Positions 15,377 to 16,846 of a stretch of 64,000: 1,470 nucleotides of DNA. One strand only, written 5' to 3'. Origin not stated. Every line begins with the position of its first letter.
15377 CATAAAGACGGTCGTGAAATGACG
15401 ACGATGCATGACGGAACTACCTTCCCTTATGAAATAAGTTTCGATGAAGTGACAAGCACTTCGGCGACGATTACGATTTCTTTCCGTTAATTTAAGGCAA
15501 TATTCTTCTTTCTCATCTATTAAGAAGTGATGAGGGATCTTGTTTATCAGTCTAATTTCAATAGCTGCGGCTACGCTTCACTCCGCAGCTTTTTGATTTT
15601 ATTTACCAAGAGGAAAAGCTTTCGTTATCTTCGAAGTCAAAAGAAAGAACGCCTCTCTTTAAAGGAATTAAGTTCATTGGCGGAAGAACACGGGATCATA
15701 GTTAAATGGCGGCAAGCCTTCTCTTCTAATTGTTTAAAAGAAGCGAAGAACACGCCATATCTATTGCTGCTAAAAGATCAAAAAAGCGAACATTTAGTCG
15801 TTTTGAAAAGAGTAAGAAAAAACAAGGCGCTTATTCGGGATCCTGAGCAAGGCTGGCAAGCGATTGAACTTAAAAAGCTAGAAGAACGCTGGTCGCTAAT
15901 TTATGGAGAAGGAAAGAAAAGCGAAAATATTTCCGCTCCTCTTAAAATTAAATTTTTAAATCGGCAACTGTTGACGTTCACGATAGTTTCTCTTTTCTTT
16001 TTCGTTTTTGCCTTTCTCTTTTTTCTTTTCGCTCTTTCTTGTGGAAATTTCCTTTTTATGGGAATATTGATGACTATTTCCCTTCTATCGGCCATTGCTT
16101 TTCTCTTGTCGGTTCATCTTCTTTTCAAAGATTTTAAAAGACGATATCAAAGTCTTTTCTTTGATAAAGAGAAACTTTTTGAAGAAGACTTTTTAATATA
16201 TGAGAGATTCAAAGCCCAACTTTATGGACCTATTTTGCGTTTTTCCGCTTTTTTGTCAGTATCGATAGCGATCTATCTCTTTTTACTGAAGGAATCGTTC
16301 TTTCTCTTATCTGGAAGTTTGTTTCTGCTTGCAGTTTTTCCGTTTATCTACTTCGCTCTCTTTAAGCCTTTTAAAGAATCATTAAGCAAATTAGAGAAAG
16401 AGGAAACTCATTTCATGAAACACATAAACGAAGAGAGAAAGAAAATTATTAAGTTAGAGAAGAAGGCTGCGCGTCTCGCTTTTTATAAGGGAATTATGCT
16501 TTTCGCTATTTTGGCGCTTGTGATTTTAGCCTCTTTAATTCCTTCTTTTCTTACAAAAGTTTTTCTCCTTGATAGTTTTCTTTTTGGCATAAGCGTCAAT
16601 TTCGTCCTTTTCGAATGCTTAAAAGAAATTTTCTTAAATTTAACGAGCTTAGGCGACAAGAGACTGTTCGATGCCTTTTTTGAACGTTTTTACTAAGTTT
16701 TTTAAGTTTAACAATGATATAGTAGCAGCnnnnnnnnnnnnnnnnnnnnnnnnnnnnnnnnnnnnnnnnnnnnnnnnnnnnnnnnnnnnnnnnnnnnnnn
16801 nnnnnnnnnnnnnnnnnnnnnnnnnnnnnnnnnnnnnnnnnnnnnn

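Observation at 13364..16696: Two-gene protease module: an M6-like HExxH lipoprotein plus a C39 peptidase fused to an ABC-exporter membrane domain that has lost its ATPase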

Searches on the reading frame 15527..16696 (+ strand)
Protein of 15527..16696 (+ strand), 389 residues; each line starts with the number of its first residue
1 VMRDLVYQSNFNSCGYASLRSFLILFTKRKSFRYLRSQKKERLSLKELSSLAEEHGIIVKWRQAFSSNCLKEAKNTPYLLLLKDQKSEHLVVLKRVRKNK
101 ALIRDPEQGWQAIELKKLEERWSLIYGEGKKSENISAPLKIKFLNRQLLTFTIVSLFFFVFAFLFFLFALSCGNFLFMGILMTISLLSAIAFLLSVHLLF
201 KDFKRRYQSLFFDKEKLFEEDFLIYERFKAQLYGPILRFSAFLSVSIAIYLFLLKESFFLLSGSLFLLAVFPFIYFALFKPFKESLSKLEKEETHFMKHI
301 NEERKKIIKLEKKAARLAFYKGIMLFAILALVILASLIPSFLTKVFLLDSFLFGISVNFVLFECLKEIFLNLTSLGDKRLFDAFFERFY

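Call 3: search_protein_families(library=pfam, proteins=[window:15527-16696:+], max_evalue=1)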
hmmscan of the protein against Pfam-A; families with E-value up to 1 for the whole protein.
window:15527-16696:+ (389 aa): 4 families
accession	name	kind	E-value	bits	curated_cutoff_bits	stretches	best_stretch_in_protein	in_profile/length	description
PF03412.21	Peptidase_C39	-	3.2e-14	53.3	22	1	5-123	4-122/133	Peptidase C39 family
PF13903.11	Claudin_2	-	0.0003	21.1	29.1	1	128-202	72-145/192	PMP-22/EMP/MP20/Claudin tight junction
PF06687.17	SUR7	-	0.0076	16.4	29.6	1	141-201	102-165/201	SUR7/PalI family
PF17280.7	DUF5345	-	0.0087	16.6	27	1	305-343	23-61/77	Family of unknown function (DUF5345)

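Call 4: search_protein_families(library=ncbifam, proteins=[window:15527-16696:+], max_evalue=1)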
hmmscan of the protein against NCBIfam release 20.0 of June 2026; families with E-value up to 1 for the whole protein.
window:15527-16696:+ (389 aa): 5 families
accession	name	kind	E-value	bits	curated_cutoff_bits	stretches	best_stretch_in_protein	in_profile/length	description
NF045998.1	cleave_ABC_plasm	equivalog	3.3e-13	48.8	500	1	8-176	2-175/673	Mbov_0121 family peptidase domain-containing ABC transporter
TIGR03796.1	NHLM_micro_ABC1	equivalog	0.01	14.1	853.3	1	74-134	74-131/710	NHLP family bacteriocin export ABC transporter peptidase/permease/ATPase subunit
NF058616.2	C39_FapD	equivalog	0.095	12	330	1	75-124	124-173/224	fibril amyloid maturation endopeptidase FapD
NF049888.1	AlphArabdaseBT0367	equivalog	0.16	10.6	800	1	95-153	83-141/486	arabinan endo-1,5-alpha-L-arabinosidase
NF046000.1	MAG1210_fam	subfamily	0.35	9.5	275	0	292-342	36-87/550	MAG1210 family protein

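Call 9: find_homologous_proteins(query=window:15527-16696:+, max_evalue=0.001)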
Query window:15527-16696:+ (389 aa): 1 proteins with E <= 0.001 among 8000 candidates.
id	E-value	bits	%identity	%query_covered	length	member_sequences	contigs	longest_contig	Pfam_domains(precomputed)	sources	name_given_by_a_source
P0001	1.2e-235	800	99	100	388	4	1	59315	PF03412.22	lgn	-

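Call 11: find_encoding_contigs(protein=P0001, flank=10000, max_places=6)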
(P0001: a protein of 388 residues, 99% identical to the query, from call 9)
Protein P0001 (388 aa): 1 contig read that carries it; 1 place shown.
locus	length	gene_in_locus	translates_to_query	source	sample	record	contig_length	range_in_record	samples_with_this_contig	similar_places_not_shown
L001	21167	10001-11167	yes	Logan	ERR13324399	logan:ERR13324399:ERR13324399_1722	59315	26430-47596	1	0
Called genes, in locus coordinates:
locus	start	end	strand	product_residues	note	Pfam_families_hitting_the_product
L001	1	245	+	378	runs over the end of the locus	PF00226:DnaJ, PF01556:DnaJ_C, PF15777:Anti-TRAP (faint), PF00684:DnaJ_CXXCXGXG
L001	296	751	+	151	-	PF00383:dCMP_cyt_deam_1, PF14437:MafB19-deam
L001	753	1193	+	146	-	PF05154:TM2 (weak)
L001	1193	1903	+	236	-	PF04452:Methyltrans_RNA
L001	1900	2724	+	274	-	-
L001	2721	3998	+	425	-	PF00919:UPF0004, PF04055:Radical_SAM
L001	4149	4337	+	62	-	PF01783:Ribosomal_L32p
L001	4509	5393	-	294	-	-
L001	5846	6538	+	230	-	PF01791:DeoC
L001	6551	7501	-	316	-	PF13641:Glyco_tranf_2_3, PF00535:Glycos_transf_2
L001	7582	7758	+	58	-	PF01165:Ribosomal_S21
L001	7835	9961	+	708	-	-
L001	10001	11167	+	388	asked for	PF03412:Peptidase_C39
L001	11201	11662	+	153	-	PF02130:YbeY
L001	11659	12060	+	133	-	PF00383:dCMP_cyt_deam_1, PF08211:dCMP_cyt_deam_2, PF14421:LmjF365940-deam (faint)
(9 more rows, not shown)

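Call 17: search_protein_representatives(protein=window:15527-16696:+)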
Query: 389 residues. Proteins with E-value up to 0.001 (for the whole library): 204; up to 1e-10: 62; up to 1e-30: 2. The best 150 are listed.
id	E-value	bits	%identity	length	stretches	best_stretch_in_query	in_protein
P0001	3.9e-236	799.6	99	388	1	2-389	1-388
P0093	5.2e-33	131.4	30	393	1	2-355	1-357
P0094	4.8e-30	121.7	32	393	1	5-388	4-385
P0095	5.0e-29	118.3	28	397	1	2-376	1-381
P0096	9.3e-25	104.3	30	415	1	2-382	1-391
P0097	2.3e-23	99.7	27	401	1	5-355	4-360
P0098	3.4e-23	99.1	29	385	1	5-388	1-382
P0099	4.3e-23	98.8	27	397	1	5-354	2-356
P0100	1.1e-22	97.5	30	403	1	2-383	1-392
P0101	4.1e-22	95.6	30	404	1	3-367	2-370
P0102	7.1e-22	94.8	30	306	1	4-295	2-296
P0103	1.1e-21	94.1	30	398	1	6-344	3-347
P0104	3.0e-21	92.7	26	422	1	4-387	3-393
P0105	1.5e-20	90.5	30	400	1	3-388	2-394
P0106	1.5e-19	87.1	29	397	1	2-386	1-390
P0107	1.8e-19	86.9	27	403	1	9-388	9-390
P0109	2.5e-18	83.1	30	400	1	2-366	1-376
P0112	4.3e-17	79.1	28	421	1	3-344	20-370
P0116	6.0e-16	75.3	25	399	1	6-388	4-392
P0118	1.4e-15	74.1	26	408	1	3-385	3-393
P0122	3.4e-14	69.5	27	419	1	5-385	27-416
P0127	8.6e-13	64.9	24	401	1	4-377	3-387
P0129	1.9e-12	63.8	28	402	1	6-372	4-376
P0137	4.9e-12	62.4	24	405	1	8-368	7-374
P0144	8.7e-12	61.6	28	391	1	5-375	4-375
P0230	3.0e-06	43.4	21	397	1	3-363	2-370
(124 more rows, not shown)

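Call 20: find_homologous_proteins(query=A1, max_evalue=0.001)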
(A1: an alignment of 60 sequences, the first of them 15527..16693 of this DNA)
Query A1 (60 sequences) (389 aa, profile of the alignment): 6 proteins with E <= 0.001 among 8000 candidates.
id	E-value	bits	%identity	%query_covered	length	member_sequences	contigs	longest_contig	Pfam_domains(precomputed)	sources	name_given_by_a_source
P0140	9.6e-107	375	23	95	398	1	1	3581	PF03412.22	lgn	-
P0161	5.2e-94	333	23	96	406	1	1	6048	PF03412.22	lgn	-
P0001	1.7e-81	292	99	100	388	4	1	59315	PF03412.22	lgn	-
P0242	4.0e-10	57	33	12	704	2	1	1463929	PF00005.34,PF03412.22,PF02463.26,PF00664.29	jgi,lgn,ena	-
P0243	1.2e-9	55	38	10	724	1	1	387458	PF00005.34,PF03412.22,PF02463.26,PF00664.29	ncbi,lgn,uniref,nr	ncbi:peptidase domain-containing ABC transporter [Microvirga sp. CF3016]|uniref:peptidase domain-con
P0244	1.1e-6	46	29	10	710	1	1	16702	PF00005.34,PF03412.22,PF02463.26,PF00664.29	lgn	-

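Call 23: find_encoding_contigs(protein=P0093, flank=8000, max_places=3)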
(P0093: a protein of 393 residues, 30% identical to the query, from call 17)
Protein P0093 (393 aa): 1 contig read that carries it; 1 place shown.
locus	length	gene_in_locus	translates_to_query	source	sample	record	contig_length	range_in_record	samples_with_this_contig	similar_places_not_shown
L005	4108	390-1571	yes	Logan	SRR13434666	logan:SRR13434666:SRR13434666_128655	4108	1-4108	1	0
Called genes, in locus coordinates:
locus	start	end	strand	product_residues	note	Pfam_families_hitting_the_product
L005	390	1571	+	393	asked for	PF03412:Peptidase_C39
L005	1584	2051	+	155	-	PF02130:YbeY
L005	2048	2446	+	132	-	PF00383:dCMP_cyt_deam_1, PF08211:dCMP_cyt_deam_2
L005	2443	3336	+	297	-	PF00009:GTP_EFTU (faint), PF00350:Dynamin_N (faint), PF01926:MMR_HSR1, PF02421:FeoB_N, PF03193:RsgA_GTPase (faint), PF04548:AIG1, PF07650:KH_2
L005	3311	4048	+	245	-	PF11967:RecO_N, PF02565:RecO_C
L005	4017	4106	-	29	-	?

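Call 24: find_encoding_contigs(protein=P0094, flank=8000, max_places=3)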
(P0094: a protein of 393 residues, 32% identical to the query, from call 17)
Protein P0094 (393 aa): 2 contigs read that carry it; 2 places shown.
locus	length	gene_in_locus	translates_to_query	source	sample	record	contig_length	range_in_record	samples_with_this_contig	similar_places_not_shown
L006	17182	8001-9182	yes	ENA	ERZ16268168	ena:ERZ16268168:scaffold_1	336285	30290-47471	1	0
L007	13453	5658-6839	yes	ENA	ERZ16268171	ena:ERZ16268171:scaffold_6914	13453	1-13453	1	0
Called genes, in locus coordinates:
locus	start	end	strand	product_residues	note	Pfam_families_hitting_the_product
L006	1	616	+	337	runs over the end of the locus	PF13579:Glyco_trans_4_4, PF13439:Glyco_transf_4, PF00534:Glycos_transf_1, PF13692:Glyco_trans_1_4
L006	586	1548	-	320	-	PF00535:Glycos_transf_2, PF13641:Glyco_tranf_2_3 (weak)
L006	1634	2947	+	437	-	PF27526:XylA2_C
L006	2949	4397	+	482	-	PF00370:FGGY_N, PF02782:FGGY_C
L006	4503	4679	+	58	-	PF01165:Ribosomal_S21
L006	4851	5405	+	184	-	-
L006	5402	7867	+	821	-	-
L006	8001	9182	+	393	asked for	PF03412:Peptidase_C39 (weak)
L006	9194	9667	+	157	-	PF02130:YbeY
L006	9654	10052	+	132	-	PF00383:dCMP_cyt_deam_1, PF08211:dCMP_cyt_deam_2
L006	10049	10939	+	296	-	PF00025:Arf (weak), PF01926:MMR_HSR1, PF02421:FeoB_N (weak), PF00009:GTP_EFTU (weak), PF07650:KH_2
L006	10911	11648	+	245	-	-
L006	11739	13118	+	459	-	PF28494:GlyRS_ins_1 (faint), PF00587:tRNA-synt_2b, PF03129:HGTP_anticodon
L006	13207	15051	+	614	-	PF01807:Zn_ribbon_DnaG, PF08275:DNAG_N, PF01751:Toprim, PF13155:Toprim_2, PF13662:Toprim_4, PF10410:DnaB_bind (weak)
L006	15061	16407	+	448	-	PF03979:Sigma70_r1_1, PF00140:Sigma70_r1_2, PF04542:Sigma70_r2, PF04539:Sigma70_r3, PF04545:Sigma70_r4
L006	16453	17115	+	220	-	PF12847:Methyltransf_18, PF04816:TrmK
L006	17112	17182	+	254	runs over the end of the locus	PF01784:DUF34_NIF3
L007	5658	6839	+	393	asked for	PF03412:Peptidase_C39 (weak)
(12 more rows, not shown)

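Call 28: find_encoding_contigs(protein=P0127, flank=6000, max_places=3)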
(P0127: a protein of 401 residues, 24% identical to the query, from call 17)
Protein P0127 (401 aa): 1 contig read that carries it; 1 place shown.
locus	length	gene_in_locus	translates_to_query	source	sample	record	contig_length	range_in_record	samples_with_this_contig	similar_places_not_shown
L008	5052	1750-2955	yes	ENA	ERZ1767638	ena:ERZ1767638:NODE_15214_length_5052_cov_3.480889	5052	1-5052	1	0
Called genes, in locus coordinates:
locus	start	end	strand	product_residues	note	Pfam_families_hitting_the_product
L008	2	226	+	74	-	?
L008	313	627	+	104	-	PF01783:Ribosomal_L32p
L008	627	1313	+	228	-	PF01791:DeoC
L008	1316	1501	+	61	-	PF01165:Ribosomal_S21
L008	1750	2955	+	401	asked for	PF03412:Peptidase_C39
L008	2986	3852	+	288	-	PF02130:YbeY, PF08211:dCMP_cyt_deam_2, PF00383:dCMP_cyt_deam_1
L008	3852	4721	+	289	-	PF01926:MMR_HSR1, PF02421:FeoB_N, PF02492:cobW (faint), PF07650:KH_2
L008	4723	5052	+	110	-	?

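Call 29: find_encoding_contigs(protein=P0118, flank=6000, max_places=3)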
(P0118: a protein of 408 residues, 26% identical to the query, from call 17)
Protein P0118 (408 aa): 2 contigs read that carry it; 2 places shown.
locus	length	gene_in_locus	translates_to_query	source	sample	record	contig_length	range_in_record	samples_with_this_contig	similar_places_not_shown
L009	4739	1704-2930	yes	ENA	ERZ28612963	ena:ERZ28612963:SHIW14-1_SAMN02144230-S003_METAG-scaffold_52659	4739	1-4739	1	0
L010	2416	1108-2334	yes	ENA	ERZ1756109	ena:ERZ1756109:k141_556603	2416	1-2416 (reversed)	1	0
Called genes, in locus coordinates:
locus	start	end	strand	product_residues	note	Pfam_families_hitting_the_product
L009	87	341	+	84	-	-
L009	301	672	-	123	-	-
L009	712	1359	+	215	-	PF01791:DeoC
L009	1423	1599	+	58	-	PF01165:Ribosomal_S21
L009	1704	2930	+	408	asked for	PF03412:Peptidase_C39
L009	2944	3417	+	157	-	PF02130:YbeY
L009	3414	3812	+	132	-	PF00383:dCMP_cyt_deam_1, PF08211:dCMP_cyt_deam_2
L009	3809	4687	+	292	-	PF00009:GTP_EFTU (weak), PF00350:Dynamin_N (faint), PF00735:Septin (faint), PF01926:MMR_HSR1, PF02421:FeoB_N, PF03193:RsgA_GTPase (faint), PF04548:AIG1 (faint), PF07650:KH_2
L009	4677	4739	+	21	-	?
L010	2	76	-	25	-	?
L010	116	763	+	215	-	PF01791:DeoC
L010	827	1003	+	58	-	PF01165:Ribosomal_S21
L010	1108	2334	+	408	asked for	PF03412:Peptidase_C39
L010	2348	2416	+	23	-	?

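Call 30: predict_structure(alignment_id=A1)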
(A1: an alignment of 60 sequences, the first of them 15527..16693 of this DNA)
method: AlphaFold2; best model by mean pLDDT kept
length: 389 residues; sequences in the alignment: 60
mean_pLDDT: 91.5   pTM: 0.85
mean pLDDT of the five models: 91.5, 90.1, 89.8, 89.7, 89.3
residues with pLDDT >= 90: 278; 70-90: 103; 50-70: 7; < 50: 1
segments of 3 or more residues with pLDDT < 50: none
pLDDT, mean of each block of 10 residues (from residue 1): 74 92 96 89 94 97 96 94 93 97 95 97 98 91 82 93 92 91 96 92 89 72 88 88 94 94 94 92 94 86 85 96 95 96 95 95 93 86 86
secondary structure, 60 per line:
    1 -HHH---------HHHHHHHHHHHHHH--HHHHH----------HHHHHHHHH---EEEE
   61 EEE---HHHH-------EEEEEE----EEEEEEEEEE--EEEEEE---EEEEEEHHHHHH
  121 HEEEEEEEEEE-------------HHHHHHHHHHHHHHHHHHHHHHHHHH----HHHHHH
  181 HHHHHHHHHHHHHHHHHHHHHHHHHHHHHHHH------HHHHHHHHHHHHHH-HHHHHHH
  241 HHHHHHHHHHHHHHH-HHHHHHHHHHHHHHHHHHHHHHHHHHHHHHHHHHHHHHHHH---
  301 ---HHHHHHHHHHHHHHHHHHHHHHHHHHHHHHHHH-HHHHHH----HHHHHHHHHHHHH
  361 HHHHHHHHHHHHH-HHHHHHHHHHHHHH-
elements in order: H14-27 H30-34 H45-53 E57-63 H67-70 E78-83 E88-97 E100-105 E109-114 H115-121 E122-131 H145-170 H175-212 H219-232 H234-255 H257-297 H304-336 H338-343 H348-373 H375-388

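Call 33: fold_search(model_id=the predicted structure, library=pdb)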
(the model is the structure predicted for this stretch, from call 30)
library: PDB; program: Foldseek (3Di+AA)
matches with E <= 10: 536; with E <= 0.001: 32
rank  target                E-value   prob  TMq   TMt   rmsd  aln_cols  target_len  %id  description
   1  8vp5_B                5.2e-13  1.00  0.50  0.32   9.1       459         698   15  Cryo-EM structure of the ABC transporter PCAT1 bound with ADP and Substrate (released 2024-10-30)
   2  9azl_A                1.3e-12  1.00  0.49  0.31   9.3       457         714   15  Cryo-EM structure of the ABC transporter PCAT1 bound with MgADP class1 (released 2024-10-30)
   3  6v9z_A                3.7e-12  1.00  0.52  0.32   9.8       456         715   16  Cryo-EM structure of PCAT1 bound to its CtA peptide substrate (released 2020-01-22)
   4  8vp6_B                6.5e-12  1.00  0.50  0.34   9.1       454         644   14  Cryo-EM structure of the ABC transporter PCAT1 bound with Mg_class_2 (released 2024-10-30)
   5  7t55_A                1.5e-11  1.00  0.49  0.31  10.1       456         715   14  Cryo-EM structure of PCAT1 in the inward-facing wide conformation under ATP turnover condition (released 2022-02-02)
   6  8vp5_A                1.7e-11  1.00  0.51  0.32   9.1       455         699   16  Cryo-EM structure of the ABC transporter PCAT1 bound with ADP and Substrate (released 2024-10-30)
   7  8vp6_A                2.2e-11  1.00  0.47  0.33  10.2       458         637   15  Cryo-EM structure of the ABC transporter PCAT1 bound with Mg_class_2 (released 2024-10-30)
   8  8vpb_A                2.4e-11  1.00  0.46  0.30   9.4       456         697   15  Cryo-EM structure of the ABC transporter PCAT1 bound with MgADP_Class_2 (released 2024-10-30)
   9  8vp9_A                1.7e-10  1.00  0.50  0.32  10.1       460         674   17  Cryo-EM structure of the cysteine-free ABC transporter PCAT1 bound with ADP and Substrate (released 2024-10-30)
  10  8vp9_B                2.8e-10  1.00  0.50  0.33   9.1       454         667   12  Cryo-EM structure of the cysteine-free ABC transporter PCAT1 bound with ADP and Substrate (released 2024-10-30)
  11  7t54_A                4.5e-10  1.00  0.51  0.33   8.6       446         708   15  Cryo-EM structure of ATP-bound PCAT1 in the outward-facing conformation (released 2022-02-02)
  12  4ry2_B                5.5e-10  1.00  0.50  0.31  10.2       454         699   15  Crystal structure of the peptidase-containing ABC transporter PCAT1 (released 2015-07-22)
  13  4ry2_A                8.9e-10  1.00  0.46  0.30  10.6       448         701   16  Crystal structure of the peptidase-containing ABC transporter PCAT1 (released 2015-07-22)
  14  8dck_A                9.7e-08  1.00  0.31  0.21  17.8       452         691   13  Structure of hemolysin A secretion system HlyB/D complex, ATP-bound (released 2022-09-14)
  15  6mpz_A                1.4e-06  1.00  0.29  0.75   3.3       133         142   21  Crystal structure of a double glycine motif protease from AMS/PCAT transporter in complex with the leader peptide (released 2019-02-06)
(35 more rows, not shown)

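Call 34: find_related_loci(query=window:15527-16693:+, collection=genome_contigs, flank=10000)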
Query window:15527-16693:+ (389 aa) in genome_contigs; peptide patterns used: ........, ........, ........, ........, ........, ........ (x = any residue, [..] = any of these).
91 stretches matched a pattern, but none encodes a relative of the query by tblastn (E <= 1e-3).

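Call 35: list_cluster_members(proteins=[P0094, P0095, P0096, P0098, P0100, P0104, P0107, P0118, P0127, P0137])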
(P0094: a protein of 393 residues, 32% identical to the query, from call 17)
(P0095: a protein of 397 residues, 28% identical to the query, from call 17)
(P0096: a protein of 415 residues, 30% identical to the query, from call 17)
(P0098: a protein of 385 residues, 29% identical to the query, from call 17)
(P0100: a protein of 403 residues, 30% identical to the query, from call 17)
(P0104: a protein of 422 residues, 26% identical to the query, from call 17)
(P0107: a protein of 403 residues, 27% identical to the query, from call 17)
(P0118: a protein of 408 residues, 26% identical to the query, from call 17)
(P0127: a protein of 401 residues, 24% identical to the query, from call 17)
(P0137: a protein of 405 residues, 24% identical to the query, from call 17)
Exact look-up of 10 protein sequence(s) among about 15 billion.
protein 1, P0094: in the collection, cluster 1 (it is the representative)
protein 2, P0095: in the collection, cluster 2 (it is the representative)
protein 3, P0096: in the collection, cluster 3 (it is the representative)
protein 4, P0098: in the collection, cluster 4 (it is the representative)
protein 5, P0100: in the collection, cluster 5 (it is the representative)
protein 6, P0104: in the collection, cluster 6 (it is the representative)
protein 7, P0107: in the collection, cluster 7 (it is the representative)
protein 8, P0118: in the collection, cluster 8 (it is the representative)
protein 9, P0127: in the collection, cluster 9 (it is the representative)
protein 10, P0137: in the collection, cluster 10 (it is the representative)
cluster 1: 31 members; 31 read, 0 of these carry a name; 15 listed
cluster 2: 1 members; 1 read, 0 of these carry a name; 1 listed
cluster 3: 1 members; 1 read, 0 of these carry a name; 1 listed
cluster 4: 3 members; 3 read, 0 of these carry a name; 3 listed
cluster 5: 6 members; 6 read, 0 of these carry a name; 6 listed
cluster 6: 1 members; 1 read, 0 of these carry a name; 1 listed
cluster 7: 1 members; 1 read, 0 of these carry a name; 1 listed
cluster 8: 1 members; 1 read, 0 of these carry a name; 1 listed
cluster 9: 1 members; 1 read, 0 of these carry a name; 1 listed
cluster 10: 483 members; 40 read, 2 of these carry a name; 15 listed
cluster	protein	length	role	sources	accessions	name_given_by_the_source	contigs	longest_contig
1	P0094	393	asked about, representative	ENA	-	-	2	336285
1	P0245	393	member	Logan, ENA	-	-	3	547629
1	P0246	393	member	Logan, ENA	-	-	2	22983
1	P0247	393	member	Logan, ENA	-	-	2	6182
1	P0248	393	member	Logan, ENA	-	-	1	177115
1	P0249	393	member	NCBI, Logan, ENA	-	-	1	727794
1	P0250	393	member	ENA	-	-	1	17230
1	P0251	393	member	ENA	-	-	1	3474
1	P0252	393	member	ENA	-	-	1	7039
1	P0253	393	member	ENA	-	-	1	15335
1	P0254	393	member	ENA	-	-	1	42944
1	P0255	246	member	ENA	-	-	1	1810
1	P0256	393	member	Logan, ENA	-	-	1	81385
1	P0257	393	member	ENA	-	-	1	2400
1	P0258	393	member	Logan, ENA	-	-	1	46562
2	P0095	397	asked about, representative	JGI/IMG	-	-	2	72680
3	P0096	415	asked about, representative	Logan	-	-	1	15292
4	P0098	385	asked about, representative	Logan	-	-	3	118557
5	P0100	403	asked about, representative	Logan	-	-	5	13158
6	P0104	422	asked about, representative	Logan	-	-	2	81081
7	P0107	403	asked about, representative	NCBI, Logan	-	-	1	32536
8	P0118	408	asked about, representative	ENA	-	-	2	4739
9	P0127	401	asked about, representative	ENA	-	-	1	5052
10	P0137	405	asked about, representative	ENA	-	-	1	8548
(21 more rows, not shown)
